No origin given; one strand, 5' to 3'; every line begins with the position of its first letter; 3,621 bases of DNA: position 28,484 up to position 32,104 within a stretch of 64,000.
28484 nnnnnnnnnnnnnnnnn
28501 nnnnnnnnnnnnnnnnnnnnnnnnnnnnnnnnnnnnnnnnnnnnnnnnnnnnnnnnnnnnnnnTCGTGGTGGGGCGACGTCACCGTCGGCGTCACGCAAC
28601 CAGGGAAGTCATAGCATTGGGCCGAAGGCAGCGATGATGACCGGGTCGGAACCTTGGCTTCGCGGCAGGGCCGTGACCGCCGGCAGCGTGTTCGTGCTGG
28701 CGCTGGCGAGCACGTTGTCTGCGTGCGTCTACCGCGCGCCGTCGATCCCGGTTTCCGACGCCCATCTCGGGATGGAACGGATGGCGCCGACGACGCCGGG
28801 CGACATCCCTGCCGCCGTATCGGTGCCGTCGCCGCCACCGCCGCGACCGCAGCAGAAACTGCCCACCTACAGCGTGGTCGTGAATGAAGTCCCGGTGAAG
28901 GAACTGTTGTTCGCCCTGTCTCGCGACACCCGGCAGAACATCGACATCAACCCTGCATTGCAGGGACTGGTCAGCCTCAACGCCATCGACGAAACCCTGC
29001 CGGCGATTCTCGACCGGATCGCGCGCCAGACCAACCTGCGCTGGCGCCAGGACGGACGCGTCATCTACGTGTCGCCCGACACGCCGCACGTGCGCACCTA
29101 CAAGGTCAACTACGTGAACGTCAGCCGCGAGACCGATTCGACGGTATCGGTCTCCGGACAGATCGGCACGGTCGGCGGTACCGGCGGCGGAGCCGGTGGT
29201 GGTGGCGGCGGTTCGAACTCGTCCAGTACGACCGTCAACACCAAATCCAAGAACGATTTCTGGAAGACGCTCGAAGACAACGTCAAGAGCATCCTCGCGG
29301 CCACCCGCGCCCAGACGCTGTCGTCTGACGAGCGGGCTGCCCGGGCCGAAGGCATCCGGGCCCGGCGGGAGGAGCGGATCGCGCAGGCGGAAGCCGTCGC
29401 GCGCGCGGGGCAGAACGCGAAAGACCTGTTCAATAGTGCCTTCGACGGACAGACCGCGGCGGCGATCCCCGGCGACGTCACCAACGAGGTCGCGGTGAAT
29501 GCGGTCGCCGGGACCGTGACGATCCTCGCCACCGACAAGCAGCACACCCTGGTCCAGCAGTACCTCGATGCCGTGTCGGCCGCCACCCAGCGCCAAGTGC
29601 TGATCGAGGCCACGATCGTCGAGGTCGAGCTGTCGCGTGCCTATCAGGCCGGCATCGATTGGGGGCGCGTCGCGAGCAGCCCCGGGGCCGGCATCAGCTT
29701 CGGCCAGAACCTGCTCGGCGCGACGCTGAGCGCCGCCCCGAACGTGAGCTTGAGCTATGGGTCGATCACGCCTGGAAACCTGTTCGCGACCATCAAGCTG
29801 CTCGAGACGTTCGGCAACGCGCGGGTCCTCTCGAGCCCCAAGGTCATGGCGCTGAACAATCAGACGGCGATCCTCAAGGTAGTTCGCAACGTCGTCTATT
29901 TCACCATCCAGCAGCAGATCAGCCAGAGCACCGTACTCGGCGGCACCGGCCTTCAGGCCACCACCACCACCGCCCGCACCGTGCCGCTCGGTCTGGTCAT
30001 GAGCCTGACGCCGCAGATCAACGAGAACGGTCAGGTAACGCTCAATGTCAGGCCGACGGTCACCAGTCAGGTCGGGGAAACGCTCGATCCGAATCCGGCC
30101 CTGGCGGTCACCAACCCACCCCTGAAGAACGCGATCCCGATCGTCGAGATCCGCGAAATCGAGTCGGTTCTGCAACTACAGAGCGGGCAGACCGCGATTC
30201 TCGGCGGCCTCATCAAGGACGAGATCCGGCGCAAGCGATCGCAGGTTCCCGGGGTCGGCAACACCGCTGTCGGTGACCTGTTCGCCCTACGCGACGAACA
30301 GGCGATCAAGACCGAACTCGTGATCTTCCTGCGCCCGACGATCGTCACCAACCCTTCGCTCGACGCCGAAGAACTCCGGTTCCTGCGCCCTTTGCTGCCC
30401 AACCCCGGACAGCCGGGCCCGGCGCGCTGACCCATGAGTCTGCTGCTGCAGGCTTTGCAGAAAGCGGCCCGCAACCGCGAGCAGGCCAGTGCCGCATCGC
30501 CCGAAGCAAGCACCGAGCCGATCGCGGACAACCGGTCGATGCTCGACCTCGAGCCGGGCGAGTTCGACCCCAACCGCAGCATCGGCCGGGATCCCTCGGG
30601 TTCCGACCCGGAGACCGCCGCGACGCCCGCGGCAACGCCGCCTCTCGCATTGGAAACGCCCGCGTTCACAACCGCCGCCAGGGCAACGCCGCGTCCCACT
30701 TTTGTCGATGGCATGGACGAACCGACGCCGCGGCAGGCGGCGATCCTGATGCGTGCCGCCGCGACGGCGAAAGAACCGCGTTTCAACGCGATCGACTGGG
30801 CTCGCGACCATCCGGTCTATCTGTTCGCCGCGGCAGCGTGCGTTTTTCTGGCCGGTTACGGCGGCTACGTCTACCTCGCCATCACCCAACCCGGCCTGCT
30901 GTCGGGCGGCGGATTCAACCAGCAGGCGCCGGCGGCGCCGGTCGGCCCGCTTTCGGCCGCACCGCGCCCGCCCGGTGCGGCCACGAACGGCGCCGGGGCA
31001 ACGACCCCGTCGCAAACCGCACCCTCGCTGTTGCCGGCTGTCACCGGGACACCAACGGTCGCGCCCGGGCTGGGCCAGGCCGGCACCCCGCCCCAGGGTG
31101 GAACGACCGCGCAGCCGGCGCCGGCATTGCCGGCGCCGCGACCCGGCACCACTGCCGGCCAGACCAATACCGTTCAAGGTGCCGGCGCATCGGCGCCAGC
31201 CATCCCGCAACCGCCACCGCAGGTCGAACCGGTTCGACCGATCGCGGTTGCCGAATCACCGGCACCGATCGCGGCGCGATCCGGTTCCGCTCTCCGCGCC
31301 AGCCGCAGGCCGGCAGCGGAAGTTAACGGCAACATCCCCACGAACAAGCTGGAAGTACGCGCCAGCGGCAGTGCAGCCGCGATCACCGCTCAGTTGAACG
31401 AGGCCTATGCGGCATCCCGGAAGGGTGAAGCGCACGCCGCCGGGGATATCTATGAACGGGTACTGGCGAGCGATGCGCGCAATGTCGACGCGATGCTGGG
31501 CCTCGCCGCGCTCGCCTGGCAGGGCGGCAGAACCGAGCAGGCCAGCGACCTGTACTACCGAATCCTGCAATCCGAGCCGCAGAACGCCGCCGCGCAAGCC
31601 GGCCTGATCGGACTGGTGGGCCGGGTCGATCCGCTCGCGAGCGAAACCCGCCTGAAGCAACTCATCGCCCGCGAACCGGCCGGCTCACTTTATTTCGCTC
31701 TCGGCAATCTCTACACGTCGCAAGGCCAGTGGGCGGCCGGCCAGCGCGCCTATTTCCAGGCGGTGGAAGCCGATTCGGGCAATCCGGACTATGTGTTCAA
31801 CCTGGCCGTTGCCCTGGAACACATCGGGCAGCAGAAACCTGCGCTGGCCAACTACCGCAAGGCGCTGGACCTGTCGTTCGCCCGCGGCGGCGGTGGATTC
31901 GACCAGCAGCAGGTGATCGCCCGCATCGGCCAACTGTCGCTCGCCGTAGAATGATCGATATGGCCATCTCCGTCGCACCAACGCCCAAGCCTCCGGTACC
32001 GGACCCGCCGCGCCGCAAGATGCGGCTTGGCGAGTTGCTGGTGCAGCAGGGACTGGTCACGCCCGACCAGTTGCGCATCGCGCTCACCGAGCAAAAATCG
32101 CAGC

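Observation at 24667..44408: Atypical MSH/T2SS-like type IV filament locus (~19.7 kb, 17 genes) sitting in the conserved mla | kdsD-lpt-rpoN junction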

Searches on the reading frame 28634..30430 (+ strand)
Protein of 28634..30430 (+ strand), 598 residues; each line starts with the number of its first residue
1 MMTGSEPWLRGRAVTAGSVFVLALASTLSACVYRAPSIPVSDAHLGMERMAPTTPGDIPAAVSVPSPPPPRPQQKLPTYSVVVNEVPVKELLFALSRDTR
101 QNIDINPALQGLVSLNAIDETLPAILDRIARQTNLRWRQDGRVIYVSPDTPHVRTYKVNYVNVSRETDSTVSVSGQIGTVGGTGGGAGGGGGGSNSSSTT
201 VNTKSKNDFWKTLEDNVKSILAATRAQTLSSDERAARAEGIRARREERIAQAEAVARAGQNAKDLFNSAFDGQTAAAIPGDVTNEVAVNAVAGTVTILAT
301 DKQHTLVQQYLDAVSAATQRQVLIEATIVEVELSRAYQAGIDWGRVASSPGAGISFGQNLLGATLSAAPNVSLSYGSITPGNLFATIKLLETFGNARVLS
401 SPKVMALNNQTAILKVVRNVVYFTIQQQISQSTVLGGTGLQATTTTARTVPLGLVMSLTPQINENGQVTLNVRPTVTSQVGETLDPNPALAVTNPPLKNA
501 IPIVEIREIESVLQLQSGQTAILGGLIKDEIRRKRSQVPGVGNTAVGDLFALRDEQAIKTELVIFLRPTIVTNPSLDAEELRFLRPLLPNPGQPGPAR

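Call 5: search_protein_families(library=pfam, proteins=[window:28634-30430:+], max_evalue=0.01)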
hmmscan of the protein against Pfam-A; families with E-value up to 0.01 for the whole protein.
window:28634-30430:+ (598 aa): 3 families
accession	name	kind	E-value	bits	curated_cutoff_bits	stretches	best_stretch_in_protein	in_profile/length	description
PF00263.26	Secretin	-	1.1e-30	106.9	27.5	1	390-571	2-168/169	Bacterial type II and III secretion system protein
PF07655.18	Secretin_N_2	-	6.1e-11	43.1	23.4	1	154-223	2-79/91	Secretin N-terminal domain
PF07660.19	STN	-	6.3e-06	26.3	28.4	1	102-148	2-51/52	Secretin and TonB N terminus short domain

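Call 7: search_protein_families(library=ncbifam, proteins=[window:28634-30430:+], max_evalue=0.01)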
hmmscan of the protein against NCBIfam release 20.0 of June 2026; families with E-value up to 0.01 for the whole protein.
window:28634-30430:+ (598 aa): 9 families
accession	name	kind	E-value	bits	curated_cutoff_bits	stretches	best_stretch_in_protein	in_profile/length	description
TIGR02519.1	pilus_MshL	equivalog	1.5e-66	224.3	250.2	1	287-571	2-290/290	pilus (MSHA type) biogenesis protein MshL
TIGR02517.1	type_II_gspD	equivalog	2.2e-36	125.6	351.35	1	152-574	235-593/600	type II secretion system secretin GspD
TIGR02515.1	IV_pilus_PilQ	subfamily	8e-28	97.6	284.35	2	370-571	247-427/428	type IV pilus secretin PilQ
TIGR02516.1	type_III_yscC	equivalog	4.6e-27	94.7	238.45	2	272-572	185-462/463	type III secretion system outer membrane ring subunit SctC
TIGR02520.1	pilus_B_mal_scr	equivalog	7.9e-23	80.8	287.65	2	292-568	243-511/513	PilN family type IVB pilus formation outer membrane protein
NF010083.0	PRK13568.1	equivalog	7.8e-20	71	554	2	283-572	151-418/419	DNA uptake porin HofQ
NF011873.0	PRK15346.1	equivalog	4.8e-18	65.1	524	1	297-557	247-480/499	EscC/YscC/HrcC family type III secretion system outer membrane ring protein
NF007851.2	PRK10560.1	exception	4.2e-15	55.5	598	2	297-572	155-410/412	DNA uptake porin HofQ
NF042912.1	Amuc_1098_fam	equivalog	4.2e-11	41.6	750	2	363-571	556-796/805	Amuc_1098 family type IV pilus outer membrane protein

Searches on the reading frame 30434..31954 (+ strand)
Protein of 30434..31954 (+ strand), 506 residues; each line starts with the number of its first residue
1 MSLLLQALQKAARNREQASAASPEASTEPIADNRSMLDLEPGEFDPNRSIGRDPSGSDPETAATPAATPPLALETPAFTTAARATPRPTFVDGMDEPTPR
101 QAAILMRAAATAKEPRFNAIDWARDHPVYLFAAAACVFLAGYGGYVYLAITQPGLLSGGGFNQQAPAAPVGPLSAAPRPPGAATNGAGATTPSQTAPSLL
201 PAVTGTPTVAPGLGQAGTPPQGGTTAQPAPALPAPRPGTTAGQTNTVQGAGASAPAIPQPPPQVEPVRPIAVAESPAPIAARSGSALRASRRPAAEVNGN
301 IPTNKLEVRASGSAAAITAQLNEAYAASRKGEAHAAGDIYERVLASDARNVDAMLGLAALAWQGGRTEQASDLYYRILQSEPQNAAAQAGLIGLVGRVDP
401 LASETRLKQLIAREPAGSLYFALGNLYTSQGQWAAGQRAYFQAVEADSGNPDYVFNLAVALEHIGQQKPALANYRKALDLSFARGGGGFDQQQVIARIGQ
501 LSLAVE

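Call 5: search_protein_families(library=pfam, proteins=[window:30434-31954:+], max_evalue=0.01)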
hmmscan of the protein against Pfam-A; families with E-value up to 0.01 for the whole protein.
window:30434-31954:+ (506 aa): 11 families
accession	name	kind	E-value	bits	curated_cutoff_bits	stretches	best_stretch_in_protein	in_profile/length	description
PF00515.34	TPR_1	-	5.4e-08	32.8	27.8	0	455-480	5-30/34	Tetratricopeptide repeat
PF13432.12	TPR_16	-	1e-07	32.7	32.7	2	321-385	1-65/65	Tetratricopeptide repeat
PF14559.12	TPR_19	-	4.3e-07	30.6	25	1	331-389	5-63/68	Tetratricopeptide repeat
PF13181.12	TPR_8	-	9.7e-07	28.9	25.7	0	453-481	3-31/34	Tetratricopeptide repeat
PF13428.12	TPR_14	-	1.2e-06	29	23.5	0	352-391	2-41/44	Tetratricopeptide repeat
PF13431.12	TPR_17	-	2.2e-06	27.9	24.4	0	440-467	2-29/34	Tetratricopeptide repeat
PF14561.12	TPR_20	-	5.9e-05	23.7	25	0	341-406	12-82/90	Tetratricopeptide repeat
PF13424.12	TPR_12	-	6.1e-05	23.6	30.1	1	419-480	5-74/77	Tetratricopeptide repeat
PF07719.23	TPR_2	-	0.0001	22.6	27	0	452-480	2-30/34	Tetratricopeptide repeat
PF13414.12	TPR_11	-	0.00015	21.8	26.8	1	424-462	1-39/42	TPR repeat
PF23914.1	TPR_CcmH_CycH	-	0.0035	17.6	42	0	330-384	100-154/158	Cytochrome c-type biogenesis protein H TPR domain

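Call 7: search_protein_families(library=ncbifam, proteins=[window:30434-31954:+], max_evalue=0.01)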
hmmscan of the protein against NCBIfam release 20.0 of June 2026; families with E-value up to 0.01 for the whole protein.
window:30434-31954:+ (506 aa): 11 families
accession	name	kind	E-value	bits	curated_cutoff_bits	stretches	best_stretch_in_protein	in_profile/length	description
TIGR02917.1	PEP_TPR_lipo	equivalog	3e-13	48.6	312.2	1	316-480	498-664/899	XrtA/PEP-CTERM system TPR-repeat protein PrsT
NF033920.0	C39_PA2778_fam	equivalog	2.5e-10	40.2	150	1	404-480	176-253/255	PA2778 family cysteine peptidase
NF040959.1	MamA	equivalog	2.5e-09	36.9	200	1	322-480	42-202/204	magnetosome protein MamA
TIGR02521.1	type_IV_pilW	equivalog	2.7e-08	33.7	154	1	412-481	26-95/234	type IV pilus biogenesis/stability protein PilW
TIGR02552.1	LcrH_SycD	equivalog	4.4e-06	26.5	104.8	0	322-386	23-87/136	SycD/LcrH family type III secretion system chaperone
TIGR00540.1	TPR_hemY_coli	hypoth_equivalog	3e-05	23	142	1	340-477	250-385/385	heme biosynthesis-associated TPR protein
NF033758.1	gliding_GltE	equivalog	0.00012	21.2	225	1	317-479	86-250/411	adventurous gliding motility TPR repeat lipoprotein GltE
NF008520.0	PRK11447.1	equivalog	0.00019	19.4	858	1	322-476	356-520/1157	cellulose synthase complex outer membrane protein BcsC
NF007468.0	PRK10049.1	equivalog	0.00021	19.6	1043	1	366-476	116-227/817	poly-beta-1,6 N-acetyl-D-glucosamine export porin PgaA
TIGR03939.1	PGA_TPR_OMP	equivalog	0.00068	18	366.65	1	327-474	63-211/800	poly-beta-1,6 N-acetyl-D-glucosamine export porin PgaA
TIGR02795.1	tol_pal_ybgF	equivalog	0.001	19.7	90.1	0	420-476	42-101/119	tol-pal system protein YbgF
